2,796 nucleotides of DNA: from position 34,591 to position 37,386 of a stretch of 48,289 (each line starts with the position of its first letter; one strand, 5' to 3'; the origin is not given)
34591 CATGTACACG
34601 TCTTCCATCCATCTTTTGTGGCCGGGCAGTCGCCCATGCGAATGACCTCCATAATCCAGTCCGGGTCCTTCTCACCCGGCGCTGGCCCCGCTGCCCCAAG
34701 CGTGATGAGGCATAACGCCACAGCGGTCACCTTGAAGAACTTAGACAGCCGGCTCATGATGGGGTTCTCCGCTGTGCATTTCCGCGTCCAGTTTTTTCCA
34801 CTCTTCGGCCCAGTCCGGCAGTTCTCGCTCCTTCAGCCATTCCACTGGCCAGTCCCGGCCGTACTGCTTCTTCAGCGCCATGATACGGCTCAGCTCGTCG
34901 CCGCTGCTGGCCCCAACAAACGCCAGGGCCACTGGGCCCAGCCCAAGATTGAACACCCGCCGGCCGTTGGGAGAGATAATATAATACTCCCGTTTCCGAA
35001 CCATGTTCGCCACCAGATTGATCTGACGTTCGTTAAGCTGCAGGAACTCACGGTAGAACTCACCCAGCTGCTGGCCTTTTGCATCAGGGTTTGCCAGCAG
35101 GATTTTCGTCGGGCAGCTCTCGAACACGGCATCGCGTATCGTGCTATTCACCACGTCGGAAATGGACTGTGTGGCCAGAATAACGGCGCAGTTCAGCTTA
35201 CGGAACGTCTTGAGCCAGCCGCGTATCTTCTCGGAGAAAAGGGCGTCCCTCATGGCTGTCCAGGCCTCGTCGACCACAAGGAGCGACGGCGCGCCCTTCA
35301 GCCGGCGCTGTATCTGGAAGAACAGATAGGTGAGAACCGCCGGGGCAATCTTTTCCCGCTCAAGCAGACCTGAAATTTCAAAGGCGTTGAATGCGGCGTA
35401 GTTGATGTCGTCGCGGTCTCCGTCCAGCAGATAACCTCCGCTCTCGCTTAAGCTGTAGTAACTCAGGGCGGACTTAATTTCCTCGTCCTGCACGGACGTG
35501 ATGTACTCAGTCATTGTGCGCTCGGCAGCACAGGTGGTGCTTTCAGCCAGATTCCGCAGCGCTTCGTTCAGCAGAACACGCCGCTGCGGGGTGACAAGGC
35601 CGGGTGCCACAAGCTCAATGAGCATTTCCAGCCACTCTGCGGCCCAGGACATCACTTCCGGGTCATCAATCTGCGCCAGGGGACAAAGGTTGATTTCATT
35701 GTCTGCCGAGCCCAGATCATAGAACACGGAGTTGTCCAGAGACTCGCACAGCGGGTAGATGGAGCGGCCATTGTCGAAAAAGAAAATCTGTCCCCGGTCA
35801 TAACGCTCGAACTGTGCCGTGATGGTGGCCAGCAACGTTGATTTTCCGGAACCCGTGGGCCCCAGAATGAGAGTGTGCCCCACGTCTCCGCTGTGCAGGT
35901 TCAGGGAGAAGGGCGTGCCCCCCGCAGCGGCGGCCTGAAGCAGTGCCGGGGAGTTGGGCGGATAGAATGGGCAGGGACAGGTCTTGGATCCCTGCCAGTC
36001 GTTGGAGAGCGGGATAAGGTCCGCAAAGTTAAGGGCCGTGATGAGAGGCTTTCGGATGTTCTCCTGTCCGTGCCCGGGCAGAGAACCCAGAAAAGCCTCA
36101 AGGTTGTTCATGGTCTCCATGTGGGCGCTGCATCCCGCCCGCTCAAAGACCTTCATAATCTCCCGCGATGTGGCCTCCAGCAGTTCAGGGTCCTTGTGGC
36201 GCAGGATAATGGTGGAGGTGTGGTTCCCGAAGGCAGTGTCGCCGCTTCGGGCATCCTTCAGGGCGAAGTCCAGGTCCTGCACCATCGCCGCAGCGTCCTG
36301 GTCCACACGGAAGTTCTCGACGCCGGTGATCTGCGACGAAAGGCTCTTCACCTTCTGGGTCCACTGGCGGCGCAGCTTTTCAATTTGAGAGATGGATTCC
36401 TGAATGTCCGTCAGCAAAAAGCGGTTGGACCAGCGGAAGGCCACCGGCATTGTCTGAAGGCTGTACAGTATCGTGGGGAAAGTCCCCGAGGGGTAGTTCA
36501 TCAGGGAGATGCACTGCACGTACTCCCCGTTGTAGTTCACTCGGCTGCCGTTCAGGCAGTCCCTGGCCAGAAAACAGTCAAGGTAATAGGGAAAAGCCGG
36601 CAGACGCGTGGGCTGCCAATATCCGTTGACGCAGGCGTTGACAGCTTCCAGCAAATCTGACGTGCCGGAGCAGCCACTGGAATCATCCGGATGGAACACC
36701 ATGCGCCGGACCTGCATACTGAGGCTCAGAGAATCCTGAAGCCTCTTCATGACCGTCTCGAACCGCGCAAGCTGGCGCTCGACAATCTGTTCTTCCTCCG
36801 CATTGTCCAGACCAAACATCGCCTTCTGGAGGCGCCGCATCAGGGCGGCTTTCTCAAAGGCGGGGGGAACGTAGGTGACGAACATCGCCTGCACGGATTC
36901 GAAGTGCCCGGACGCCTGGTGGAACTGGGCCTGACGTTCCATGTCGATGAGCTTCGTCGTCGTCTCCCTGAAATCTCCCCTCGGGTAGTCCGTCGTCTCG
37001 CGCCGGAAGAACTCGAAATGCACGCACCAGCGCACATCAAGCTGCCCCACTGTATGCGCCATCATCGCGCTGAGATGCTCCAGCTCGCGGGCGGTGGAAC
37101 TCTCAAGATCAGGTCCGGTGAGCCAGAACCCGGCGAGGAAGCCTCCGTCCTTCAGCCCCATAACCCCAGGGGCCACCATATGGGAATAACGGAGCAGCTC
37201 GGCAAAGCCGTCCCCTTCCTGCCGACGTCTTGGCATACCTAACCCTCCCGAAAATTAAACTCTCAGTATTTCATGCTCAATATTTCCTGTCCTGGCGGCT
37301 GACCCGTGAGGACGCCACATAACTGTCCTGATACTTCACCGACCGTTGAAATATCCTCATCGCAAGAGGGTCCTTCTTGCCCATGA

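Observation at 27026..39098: Complete Trb/P-type T4SS operon with no coupling protein, relaxase, integrase or att repeats in view, set among core genes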

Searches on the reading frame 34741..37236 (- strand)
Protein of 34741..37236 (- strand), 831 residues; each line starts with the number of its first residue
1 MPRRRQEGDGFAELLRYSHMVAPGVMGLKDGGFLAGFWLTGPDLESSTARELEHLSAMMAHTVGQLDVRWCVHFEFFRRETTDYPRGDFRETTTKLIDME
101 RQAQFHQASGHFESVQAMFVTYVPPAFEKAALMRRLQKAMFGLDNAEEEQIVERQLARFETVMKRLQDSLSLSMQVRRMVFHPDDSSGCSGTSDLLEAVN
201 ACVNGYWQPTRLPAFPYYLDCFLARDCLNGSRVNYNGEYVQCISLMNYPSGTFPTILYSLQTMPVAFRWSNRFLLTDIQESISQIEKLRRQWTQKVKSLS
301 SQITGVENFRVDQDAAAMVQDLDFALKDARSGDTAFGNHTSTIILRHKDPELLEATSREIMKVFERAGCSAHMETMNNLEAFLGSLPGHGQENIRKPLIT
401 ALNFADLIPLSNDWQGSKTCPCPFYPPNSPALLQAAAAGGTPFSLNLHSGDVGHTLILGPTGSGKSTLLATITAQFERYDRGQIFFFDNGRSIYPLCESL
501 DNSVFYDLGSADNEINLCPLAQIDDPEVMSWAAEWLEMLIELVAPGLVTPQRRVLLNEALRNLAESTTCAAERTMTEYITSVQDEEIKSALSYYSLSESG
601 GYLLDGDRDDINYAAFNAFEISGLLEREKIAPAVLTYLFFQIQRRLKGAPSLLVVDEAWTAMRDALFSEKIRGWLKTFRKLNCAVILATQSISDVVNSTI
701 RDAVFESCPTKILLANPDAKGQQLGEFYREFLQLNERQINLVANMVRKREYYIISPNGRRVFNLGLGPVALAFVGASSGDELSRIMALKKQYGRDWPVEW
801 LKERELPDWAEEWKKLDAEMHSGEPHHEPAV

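Call 5: search_protein_families(library=pfam, proteins=[window:34741-37236:-], max_evalue=0.01)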
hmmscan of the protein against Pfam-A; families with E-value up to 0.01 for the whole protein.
window:34741-37236:- (831 aa): 12 families
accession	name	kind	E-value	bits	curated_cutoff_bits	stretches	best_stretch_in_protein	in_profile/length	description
PF19044.6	P-loop_TraG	-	1.5e-18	67.1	25.8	1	599-748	196-348/413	TraG P-loop domain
PF03135.19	CagE_TrbE_VirB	-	2.8e-17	63.8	21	1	193-395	14-204/204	CagE, TrbE, VirB family, component of type IV transporter system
PF13191.12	AAA_16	-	4.7e-06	27.6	32.6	1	448-544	20-104/167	AAA ATPase domain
PF00005.33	ABC_tran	-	1.1e-05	26.5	25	1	444-487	5-45/137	ABC transporter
PF13401.12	AAA_22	-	3.2e-05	24.7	27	1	453-486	6-39/130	AAA domain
PF13555.12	AAA_29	-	0.00018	21.6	27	1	453-471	23-41/61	P-loop containing region of AAA domain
PF01935.23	DUF87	-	0.00037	21.1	23.2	1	453-488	24-59/220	Helicase HerA, central domain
PF25199.1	nSTAND_NTPase5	-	0.00092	19.5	34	1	453-493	42-82/145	Novel STAND NTPase 5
PF01580.24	FtsK_SpoIIIE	-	0.0011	19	24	1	439-472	27-59/221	FtsK/SpoIIIE family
PF00437.27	T2SSE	-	0.0016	17.6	24.9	0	453-480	143-170/370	Type II/IV secretion system protein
PF13476.12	AAA_23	-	0.0027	18.8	27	1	453-473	20-40/201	AAA domain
PF01637.24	ATPase_2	-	0.003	17.9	33.2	0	456-489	24-57/225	ATPase domain predominantly from Archaea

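Call 7: search_protein_families(library=ncbifam, proteins=[window:34741-37236:-], max_evalue=0.01)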
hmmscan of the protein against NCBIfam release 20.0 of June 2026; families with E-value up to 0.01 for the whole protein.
window:34741-37236:- (831 aa): 50 families (the best 25 are shown)
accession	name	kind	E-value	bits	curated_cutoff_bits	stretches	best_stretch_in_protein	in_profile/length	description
NF010404.0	PRK13830.1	subfamily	2.7e-219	730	810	1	5-808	8-810/818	conjugal transfer protein TrbE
NF010466.0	PRK13891.1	subfamily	1.8e-206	687.8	1322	1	3-806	35-843/852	conjugal transfer protein TrbE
NF010447.0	PRK13873.1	equivalog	9.7e-199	662.1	1020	1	5-812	8-799/815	conjugal transfer protein TrbE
TIGR00929.1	VirB4_CagE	subfamily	5.3e-148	494.6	643.1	1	9-804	6-788/792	VirB4 family type IV secretion/conjugal transfer ATPase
NF010473.0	PRK13898.1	equivalog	3.3e-61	207.3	1050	1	235-754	251-743/801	type IV secretion system ATPase VirB4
NF010427.0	PRK13853.1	equivalog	1.7e-38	132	957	1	288-770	273-746/789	type IV secretion system protein VirB4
TIGR02746.1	TraC-F-type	equivalog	2.5e-24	85.2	567.05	1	273-741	255-735/800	type IV secretion system protein TraC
TIGR03783.1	Bac_Flav_CT_G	subfamily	2.1e-15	55.6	261.55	1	594-715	606-732/829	TraG family conjugative transposon ATPase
NF045975.1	VirB4_plasma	equivalog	5.9e-10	37.5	590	1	456-745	519-864/894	Mbov_0397 family ICE element conjugal transfer ATPase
TIGR03744.1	traC_PFL_4706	equivalog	5.3e-09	34.5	520.6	1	342-498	364-520/892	conjugative transfer ATPase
NF041017.1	DNA_import_CedB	equivalog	1e-08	34.3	700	1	440-489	263-312/590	DNA import protein CedB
TIGR00968.1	3a0106s01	subfamily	8.7e-08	32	342.75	1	446-486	22-59/237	sulfate ABC transporter ATP-binding protein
NF010278.0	PRK13721.1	subfamily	9.3e-07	27.1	1177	1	354-728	381-773/874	type IV secretion system protein TraC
NF045971.1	conju_CD1110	equivalog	1.9e-06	26.5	325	1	231-720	202-697/752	VirB4-like conjugal transfer ATPase, CD1110 family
NF008105.0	PRK10851.1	equivalog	1.6e-05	23.8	502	1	444-487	22-62/362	sulfate/thiosulfate ABC transporter ATP-binding protein CysA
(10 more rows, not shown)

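Call 9: find_encoding_contigs(protein=window:34741-37236:-, flank=10000, max_places=10)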
Protein window:34741-37236:- (831 aa): no gene with exactly this product is on record in the collection.

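Call 10: find_homologous_proteins(query=window:34741-37236:-, max_evalue=1e-20)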
Query window:34741-37236:- (831 aa): 2482 proteins with E <= 1e-20 among 8000 candidates; the best 120 are listed.
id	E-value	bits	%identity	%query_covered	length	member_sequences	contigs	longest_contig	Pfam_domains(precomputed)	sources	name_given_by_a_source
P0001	0.0e+0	1743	90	99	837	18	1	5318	PF19044.7,PF27097.1,PF00005.34,PF03135.20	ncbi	-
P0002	0.0e+0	1646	84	99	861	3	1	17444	PF19044.7,PF27097.1,PF00005.34,PF03135.20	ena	-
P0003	0.0e+0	1630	83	99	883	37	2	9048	PF19044.7,PF27097.1,PF03135.20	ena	-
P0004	0.0e+0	1623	83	98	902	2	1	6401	PF19044.7,PF27097.1,PF03135.20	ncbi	-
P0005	0.0e+0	1563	79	99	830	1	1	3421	PF19044.7,PF27097.1,PF00005.34,PF03135.20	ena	-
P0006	0.0e+0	1563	79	99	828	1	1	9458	PF19044.7,PF27097.1,PF25199.2,PF13191.13,PF03135.20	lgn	-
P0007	0.0e+0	1557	79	99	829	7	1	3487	PF19044.7,PF27097.1,PF03135.20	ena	-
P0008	0.0e+0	1556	79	99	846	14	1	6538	PF19044.7,PF27097.1,PF13191.13,PF03135.20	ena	-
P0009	0.0e+0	1554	79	99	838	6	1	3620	PF19044.7,PF27097.1,PF00005.34,PF03135.20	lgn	-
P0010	0.0e+0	1554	78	99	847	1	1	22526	PF19044.7,PF27097.1,PF13401.13,PF03135.20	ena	-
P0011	0.0e+0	1551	79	99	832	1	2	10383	PF19044.7,PF27097.1,PF00005.34,PF03135.20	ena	-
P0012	0.0e+0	1540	78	99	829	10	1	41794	PF19044.7,PF27097.1,PF00005.34,PF03135.20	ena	-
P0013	0.0e+0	1531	78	99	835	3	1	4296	PF19044.7,PF27097.1,PF00005.34,PF03135.20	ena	-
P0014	0.0e+0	1530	77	100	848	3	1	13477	PF19044.7,PF27097.1,PF13401.13,PF13191.13,PF03135.20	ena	-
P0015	0.0e+0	1526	77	99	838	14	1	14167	PF19044.7,PF27097.1,PF13191.13,PF03135.20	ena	-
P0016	0.0e+0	1507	76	99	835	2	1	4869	PF19044.7,PF27097.1,PF00005.34,PF03135.20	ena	-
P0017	0.0e+0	1493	76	98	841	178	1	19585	PF19044.7,PF27097.1,PF13401.13,PF03135.20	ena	-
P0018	0.0e+0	1491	75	98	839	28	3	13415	PF19044.7,PF27097.1,PF01935.24,PF00005.34,PF13401.13,PF13191.13,PF03135.20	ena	-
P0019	0.0e+0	1480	76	98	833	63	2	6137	PF19044.7,PF27097.1,PF00005.34,PF13401.13,PF13191.13,PF03135.20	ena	-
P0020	0.0e+0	1479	75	100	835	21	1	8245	PF19044.7,PF27097.1,PF13401.13,PF03135.20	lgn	-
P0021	0.0e+0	1468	74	98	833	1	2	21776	PF19044.7,PF27097.1,PF13401.13,PF13191.13,PF03135.20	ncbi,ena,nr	ncbi:MAG: hypothetical protein IJR14_01785 [Synergistaceae bacterium]|nr:hypothetical protein [Syner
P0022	0.0e+0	1464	74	99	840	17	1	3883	PF19044.7,PF27097.1,PF13401.13,PF25199.2,PF13191.13,PF03135.20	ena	-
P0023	0.0e+0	1462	74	98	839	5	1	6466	PF19044.7,PF27097.1,PF01935.24,PF13401.13,PF13191.13,PF03135.20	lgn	-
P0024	0.0e+0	1462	74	98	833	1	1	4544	PF19044.7,PF27097.1,PF13401.13,PF13191.13,PF03135.20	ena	-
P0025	0.0e+0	1447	73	98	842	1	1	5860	PF19044.7,PF27097.1,PF01935.24,PF13401.13,PF13191.13,PF03135.20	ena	-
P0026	0.0e+0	1447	74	98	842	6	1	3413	PF19044.7,PF27097.1,PF01935.24,PF13401.13,PF13191.13,PF03135.20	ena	-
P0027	0.0e+0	1414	74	95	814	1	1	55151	PF19044.7,PF27097.1,PF01935.24,PF13401.13,PF25199.2,PF13191.13,PF03135.20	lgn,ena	-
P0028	0.0e+0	1406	73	97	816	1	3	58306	PF19044.7,PF27097.1,PF13401.13,PF13191.13,PF03135.20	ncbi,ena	-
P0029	0.0e+0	1340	73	91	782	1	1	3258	PF19044.7,PF27097.1,PF01935.24,PF13401.13,PF13191.13,PF03135.20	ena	-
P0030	0.0e+0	1281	65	98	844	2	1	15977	PF19044.7,PF27097.1,PF13401.13,PF13191.13,PF03135.20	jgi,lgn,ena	-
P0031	0.0e+0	1251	65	98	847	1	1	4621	PF19044.7,PF27097.1,PF13401.13,PF03135.20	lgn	-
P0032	0.0e+0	1248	65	97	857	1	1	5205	PF19044.7,PF27097.1,PF13401.13,PF12846.14,PF25199.2,PF03135.20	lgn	-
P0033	0.0e+0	1239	64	98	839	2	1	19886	PF19044.7,PF27097.1,PF03135.20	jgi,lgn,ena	-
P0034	0.0e+0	1222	62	98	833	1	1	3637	PF19044.7,PF27097.1,PF13401.13,PF03135.20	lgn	-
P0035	0.0e+0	1221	63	99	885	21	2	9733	PF19044.7,PF27097.1,PF00005.34,PF13401.13,PF13191.13,PF03135.20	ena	-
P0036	0.0e+0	1192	61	99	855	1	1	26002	PF19044.7,PF27097.1,PF13401.13,PF12846.14,PF03135.20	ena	-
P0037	0.0e+0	1189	60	98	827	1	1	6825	PF19044.7,PF27097.1,PF13401.13,PF03135.20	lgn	-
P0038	0.0e+0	1183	61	98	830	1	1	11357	PF19044.7,PF27097.1,PF03135.20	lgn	-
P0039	0.0e+0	1180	60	98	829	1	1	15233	PF19044.7,PF27097.1,PF03135.20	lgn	-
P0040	0.0e+0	1152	58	100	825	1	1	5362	PF19044.7,PF27097.1,PF03135.20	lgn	-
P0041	0.0e+0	1028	63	82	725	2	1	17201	PF19044.7,PF13401.13,PF12846.14,PF25199.2,PF13191.13,PF03135.20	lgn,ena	-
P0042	1.1e-281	955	79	62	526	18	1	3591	PF19044.7,PF00005.34,PF13401.13,PF25199.2,PF13191.13,PF03135.20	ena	-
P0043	3.6e-259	880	77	57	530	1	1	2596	PF27097.1,PF03135.20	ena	-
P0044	2.2e-251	854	48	97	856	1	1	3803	PF19044.7,PF27097.1,PF11130.15,PF25199.2,PF03135.20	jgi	-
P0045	4.3e-245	834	47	97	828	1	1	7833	PF19044.7,PF27097.1,PF13401.13,PF03135.20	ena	-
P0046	4.3e-235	800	45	98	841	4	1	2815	PF19044.7,PF27097.1,PF01935.24,PF13401.13,PF03135.20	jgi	jgi:type IV secretion system protein VirB4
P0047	1.5e-234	799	46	97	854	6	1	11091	PF19044.7,PF27097.1,PF03135.20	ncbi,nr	ncbi:conjugal transfer protein TrbE [Synergistales bacterium]|nr:conjugal transfer protein TrbE [Syn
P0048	7.3e-234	796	46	97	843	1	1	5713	PF19044.7,PF27097.1,PF01935.24,PF03135.20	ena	-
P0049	5.5e-232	790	45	98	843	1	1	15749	PF19044.7,PF27097.1,PF01935.24,PF03135.20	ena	-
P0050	1.3e-230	786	44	99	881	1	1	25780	PF19044.7,PF27097.1,PF01935.24,PF03135.20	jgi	jgi:type IV secretion system protein VirB4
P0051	2.7e-230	785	44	99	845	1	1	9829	PF19044.7,PF27097.1,PF01935.24,PF25199.2,PF03135.20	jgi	jgi:type IV secretion system protein VirB4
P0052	1.6e-229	782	45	97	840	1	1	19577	PF19044.7,PF27097.1,PF03135.20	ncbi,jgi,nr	ncbi:MAG: hypothetical protein LBR71_06475 [Synergistaceae bacterium]|jgi:type IV secretion system p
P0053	1.8e-229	782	45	97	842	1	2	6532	PF19044.7,PF27097.1,PF01935.24,PF03135.20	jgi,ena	-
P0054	4.1e-229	781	45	98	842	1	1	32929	PF19044.7,PF27097.1,PF01935.24,PF03135.20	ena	-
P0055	1.2e-228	779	44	97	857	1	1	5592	PF19044.7,PF27097.1,PF01935.24,PF13401.13,PF03135.20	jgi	jgi:type IV secretion system protein VirB4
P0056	3.0e-228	778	44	97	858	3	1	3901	PF19044.7,PF27097.1,PF01935.24,PF03135.20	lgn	-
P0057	4.5e-228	777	45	97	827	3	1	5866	PF19044.7,PF27097.1,PF13401.13,PF12846.14,PF03135.20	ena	-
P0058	3.2e-227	774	43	99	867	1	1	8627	PF19044.7,PF27097.1,PF03135.20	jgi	jgi:type IV secretion system protein VirB4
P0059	1.4e-226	772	45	98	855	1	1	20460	PF19044.7,PF27097.1,PF01935.24,PF03135.20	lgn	-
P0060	1.8e-226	772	44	98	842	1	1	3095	PF19044.7,PF27097.1,PF01935.24,PF03135.20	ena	-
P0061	9.0e-226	770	45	98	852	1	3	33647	PF19044.7,PF27097.1,PF01935.24,PF03135.20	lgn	-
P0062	1.5e-225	769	43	98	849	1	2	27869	PF19044.7,PF27097.1,PF01935.24,PF03135.20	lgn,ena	-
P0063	4.7e-225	767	44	97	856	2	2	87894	PF19044.7,PF27097.1,PF03135.20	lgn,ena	-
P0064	8.8e-225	766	44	97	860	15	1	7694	PF19044.7,PF27097.1,PF01935.24,PF03135.20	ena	-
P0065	1.8e-224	765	44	97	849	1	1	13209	PF19044.7,PF27097.1,PF01935.24,PF13401.13,PF03135.20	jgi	jgi:type IV secretion system protein VirB4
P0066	3.1e-224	765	43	97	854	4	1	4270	PF19044.7,PF27097.1,PF03135.20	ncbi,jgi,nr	ncbi:MAG: hypothetical protein LBO21_09915 [Synergistaceae bacterium]|jgi:type IV secretion system p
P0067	5.5e-224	764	44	98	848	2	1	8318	PF19044.7,PF27097.1,PF01935.24,PF03135.20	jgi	jgi:type IV secretion system protein VirB4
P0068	6.8e-224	763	43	97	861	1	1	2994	PF19044.7,PF27097.1,PF03135.20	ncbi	-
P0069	1.8e-223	762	43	99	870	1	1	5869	PF19044.7,PF27097.1,PF03135.20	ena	-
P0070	3.2e-223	761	44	99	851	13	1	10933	PF19044.7,PF27097.1,PF03135.20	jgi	jgi:type IV secretion system protein VirB4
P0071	3.7e-223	761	44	97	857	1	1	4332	PF19044.7,PF27097.1,PF03135.20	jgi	jgi:type IV secretion system protein VirB4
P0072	4.9e-223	761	45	97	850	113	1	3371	PF19044.7,PF27097.1,PF03135.20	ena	-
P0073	9.5e-223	760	43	97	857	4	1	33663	PF19044.7,PF27097.1,PF13401.13,PF03135.20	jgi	-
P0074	4.5e-222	757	44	97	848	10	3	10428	PF19044.7,PF27097.1,PF03135.20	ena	-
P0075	1.9e-221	755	44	97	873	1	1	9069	PF19044.7,PF27097.1,PF01935.24,PF03135.20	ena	-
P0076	2.4e-221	755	42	98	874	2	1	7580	PF19044.7,PF27097.1,PF01935.24,PF03135.20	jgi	-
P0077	4.0e-221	754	44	97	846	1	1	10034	PF19044.7,PF27097.1,PF13401.13,PF03135.20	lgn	-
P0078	6.4e-221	754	43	97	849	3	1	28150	PF19044.7,PF27097.1,PF03135.20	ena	-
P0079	7.5e-221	753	44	97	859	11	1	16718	PF19044.7,PF27097.1,PF03135.20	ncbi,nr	ncbi:MAG: DUF87 domain-containing protein [Synergistaceae bacterium]|nr:DUF87 domain-containing prot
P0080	1.1e-220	753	43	98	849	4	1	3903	PF19044.7,PF27097.1,PF03135.20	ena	-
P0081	1.6e-220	752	44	99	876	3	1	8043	PF19044.7,PF27097.1,PF01935.24,PF03135.20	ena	-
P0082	2.2e-220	752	43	97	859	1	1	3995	PF19044.7,PF27097.1,PF01935.24,PF03135.20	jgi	jgi:type IV secretion system protein VirB4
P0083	3.6e-220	751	44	97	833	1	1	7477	PF19044.7,PF27097.1,PF13401.13,PF03135.20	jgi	jgi:type IV secretion system protein VirB4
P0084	7.6e-220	750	43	98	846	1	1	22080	PF19044.7,PF27097.1,PF01935.24,PF03135.20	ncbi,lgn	-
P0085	9.1e-220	750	43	98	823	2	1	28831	PF19044.7,PF27097.1,PF00005.34,PF13401.13,PF03135.20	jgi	jgi:type IV secretion system protein VirB4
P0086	1.5e-219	749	44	98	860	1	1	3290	PF19044.7,PF27097.1,PF13401.13,PF03135.20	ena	-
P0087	1.6e-219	749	43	97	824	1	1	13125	PF19044.7,PF27097.1,PF00005.34,PF13401.13,PF03135.20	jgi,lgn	jgi:type IV secretion system protein VirB4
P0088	1.7e-219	749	44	97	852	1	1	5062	PF19044.7,PF27097.1,PF13555.13,PF13401.13,PF03135.20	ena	-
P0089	3.4e-219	748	42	97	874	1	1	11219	PF19044.7,PF27097.1,PF03135.20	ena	-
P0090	1.0e-218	746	44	97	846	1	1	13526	PF19044.7,PF27097.1,PF01935.24,PF03135.20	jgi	jgi:type IV secretion system protein VirB4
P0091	2.0e-218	745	44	97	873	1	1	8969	PF19044.7,PF27097.1,PF01935.24,PF03135.20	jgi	jgi:type IV secretion system protein VirB4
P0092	2.6e-218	745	44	97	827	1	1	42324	PF19044.7,PF27097.1,PF03135.20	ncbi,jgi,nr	ncbi:MAG: DUF87 domain-containing protein [Synergistaceae bacterium]|jgi:type IV secretion system pr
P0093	8.7e-218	743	43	97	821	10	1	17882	PF19044.7,PF27097.1,PF13401.13,PF03135.20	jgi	jgi:type IV secretion system protein VirB4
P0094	1.7e-217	742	42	98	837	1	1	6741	PF19044.7,PF27097.1,PF00005.34,PF13401.13,PF03135.20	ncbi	-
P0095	4.1e-217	741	44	97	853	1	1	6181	PF19044.7,PF27097.1,PF01935.24,PF03135.20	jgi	jgi:type IV secretion system protein VirB4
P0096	8.3e-217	740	82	46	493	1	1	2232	PF19044.7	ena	-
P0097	1.4e-216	739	43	99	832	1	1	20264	PF19044.7,PF27097.1,PF13401.13,PF03135.20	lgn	-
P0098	2.3e-216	739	42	97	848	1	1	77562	PF19044.7,PF27097.1,PF03135.20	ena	-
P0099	2.4e-216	738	43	98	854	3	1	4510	PF19044.7,PF27097.1,PF03135.20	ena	-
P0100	3.6e-216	738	43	97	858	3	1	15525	PF19044.7,PF27097.1,PF03135.20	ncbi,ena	-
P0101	5.8e-216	737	43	98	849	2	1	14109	PF19044.7,PF27097.1,PF03135.20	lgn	-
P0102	9.3e-216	737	43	97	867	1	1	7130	PF19044.7,PF27097.1,PF03135.20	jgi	jgi:type IV secretion system protein VirB4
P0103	1.0e-215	736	43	97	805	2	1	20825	PF19044.7,PF27097.1,PF03135.20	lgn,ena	-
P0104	3.9e-215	734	43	98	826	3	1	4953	PF19044.7,PF27097.1,PF13401.13,PF03135.20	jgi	jgi:type IV secretion system protein VirB4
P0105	1.1e-214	733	45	96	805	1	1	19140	PF19044.7,PF27097.1,PF01935.24,PF03135.20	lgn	-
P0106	2.4e-214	732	42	97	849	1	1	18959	PF19044.7,PF27097.1,PF01935.24,PF13401.13,PF03135.20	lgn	-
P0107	2.5e-214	732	43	97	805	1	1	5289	PF19044.7,PF27097.1,PF13401.13,PF03135.20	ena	-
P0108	2.9e-214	732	42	98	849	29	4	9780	PF19044.7,PF27097.1,PF03135.20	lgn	-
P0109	3.7e-214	731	43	97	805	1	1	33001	PF19044.7,PF27097.1,PF03135.20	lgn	-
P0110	8.5e-214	730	43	96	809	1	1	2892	PF19044.7,PF27097.1,PF13401.13,PF03135.20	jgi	jgi:type IV secretion system protein VirB4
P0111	1.8e-213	729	43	97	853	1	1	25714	PF19044.7,PF27097.1,PF13401.13,PF03135.20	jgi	jgi:type IV secretion system protein VirB4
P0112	2.1e-213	729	42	97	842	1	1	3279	PF19044.7,PF27097.1,PF01935.24,PF13401.13,PF03135.20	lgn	-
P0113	6.0e-213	727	43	97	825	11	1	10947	PF19044.7,PF27097.1,PF01935.24,PF03135.20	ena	-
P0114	1.1e-212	726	43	97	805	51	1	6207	PF19044.7,PF27097.1,PF03135.20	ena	-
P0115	1.7e-212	726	42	98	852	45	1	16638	PF19044.7,PF27097.1,PF13555.13,PF03135.20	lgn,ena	-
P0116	2.7e-212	725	42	98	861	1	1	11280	PF19044.7,PF27097.1,PF03135.20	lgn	-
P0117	5.2e-212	724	42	97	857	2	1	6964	PF19044.7,PF27097.1,PF03135.20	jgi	jgi:type IV secretion system protein VirB4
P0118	5.3e-212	724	42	97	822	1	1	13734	PF19044.7,PF27097.1,PF00005.34,PF13401.13,PF03135.20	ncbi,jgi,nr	ncbi:MAG: hypothetical protein LBQ19_05610 [Synergistaceae bacterium]|jgi:type IV secretion system p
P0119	9.9e-212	723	42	97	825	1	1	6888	PF19044.7,PF27097.1,PF13401.13,PF03135.20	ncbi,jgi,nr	ncbi:MAG: hypothetical protein LBU26_05145 [Synergistaceae bacterium]|jgi:type IV secretion system p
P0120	1.5e-211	723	42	98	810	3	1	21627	PF19044.7,PF27097.1,PF13401.13,PF12846.14,PF03135.20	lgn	-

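Call 11: find_encoding_contigs(protein=P0028, flank=10000, max_places=3)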
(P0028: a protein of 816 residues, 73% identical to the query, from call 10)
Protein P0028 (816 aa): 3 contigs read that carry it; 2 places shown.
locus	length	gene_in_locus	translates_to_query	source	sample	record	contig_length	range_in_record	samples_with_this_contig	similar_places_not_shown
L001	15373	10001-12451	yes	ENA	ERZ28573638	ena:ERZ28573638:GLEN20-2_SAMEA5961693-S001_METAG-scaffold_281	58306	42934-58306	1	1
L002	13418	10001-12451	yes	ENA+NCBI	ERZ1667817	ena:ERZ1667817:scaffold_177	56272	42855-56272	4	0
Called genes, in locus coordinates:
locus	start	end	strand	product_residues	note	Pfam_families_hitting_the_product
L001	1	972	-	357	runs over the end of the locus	PF01933:CofD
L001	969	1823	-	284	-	PF03668:RapZ-like_N, PF22740:PapZ_C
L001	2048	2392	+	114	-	PF00825:Ribonuclease_P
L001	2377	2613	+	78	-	PF01809:YidD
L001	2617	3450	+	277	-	PF02096:60KD_IMP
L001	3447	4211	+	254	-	PF14804:Jag_N, PF13083:KH_KhpA-B (faint), PF01424:R3H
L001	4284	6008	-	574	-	PF13510:Fer2_4, PF10588:NADH-G_4Fe-4S_3, PF12838:Fer4_7 (weak), PF22117:Fer4_Nqo3 (weak), PF00037:Fer4 (weak), PF02906:Fe_hyd_lg_C, PF02256:Fe_hyd_SSU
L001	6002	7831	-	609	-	PF10589:NADH_4Fe-4S, PF14691:Fer4_20, PF13738:Pyr_redox_3 (faint), PF00070:Pyr_redox (faint), PF01262:AlaDh_PNT_C (faint), PF07992:Pyr_redox_2, PF12831:FAD_oxidored (weak), PF13450:NAD_binding_8, +4 more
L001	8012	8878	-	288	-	PF00872:Transposase_mut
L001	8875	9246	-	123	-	PF00872:Transposase_mut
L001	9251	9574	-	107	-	-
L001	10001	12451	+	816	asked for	PF27097:VirB4_TrbE_N, PF13401:AAA_22 (faint), PF03135:CagE_TrbE_VirB, PF13191:AAA_16 (faint), PF19044:P-loop_TraG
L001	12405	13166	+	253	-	-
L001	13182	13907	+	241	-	-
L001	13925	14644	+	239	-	PF04610:TrbL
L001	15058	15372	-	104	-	?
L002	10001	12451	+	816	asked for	PF27097:VirB4_TrbE_N, PF13401:AAA_22 (faint), PF03135:CagE_TrbE_VirB, PF13191:AAA_16 (faint), PF19044:P-loop_TraG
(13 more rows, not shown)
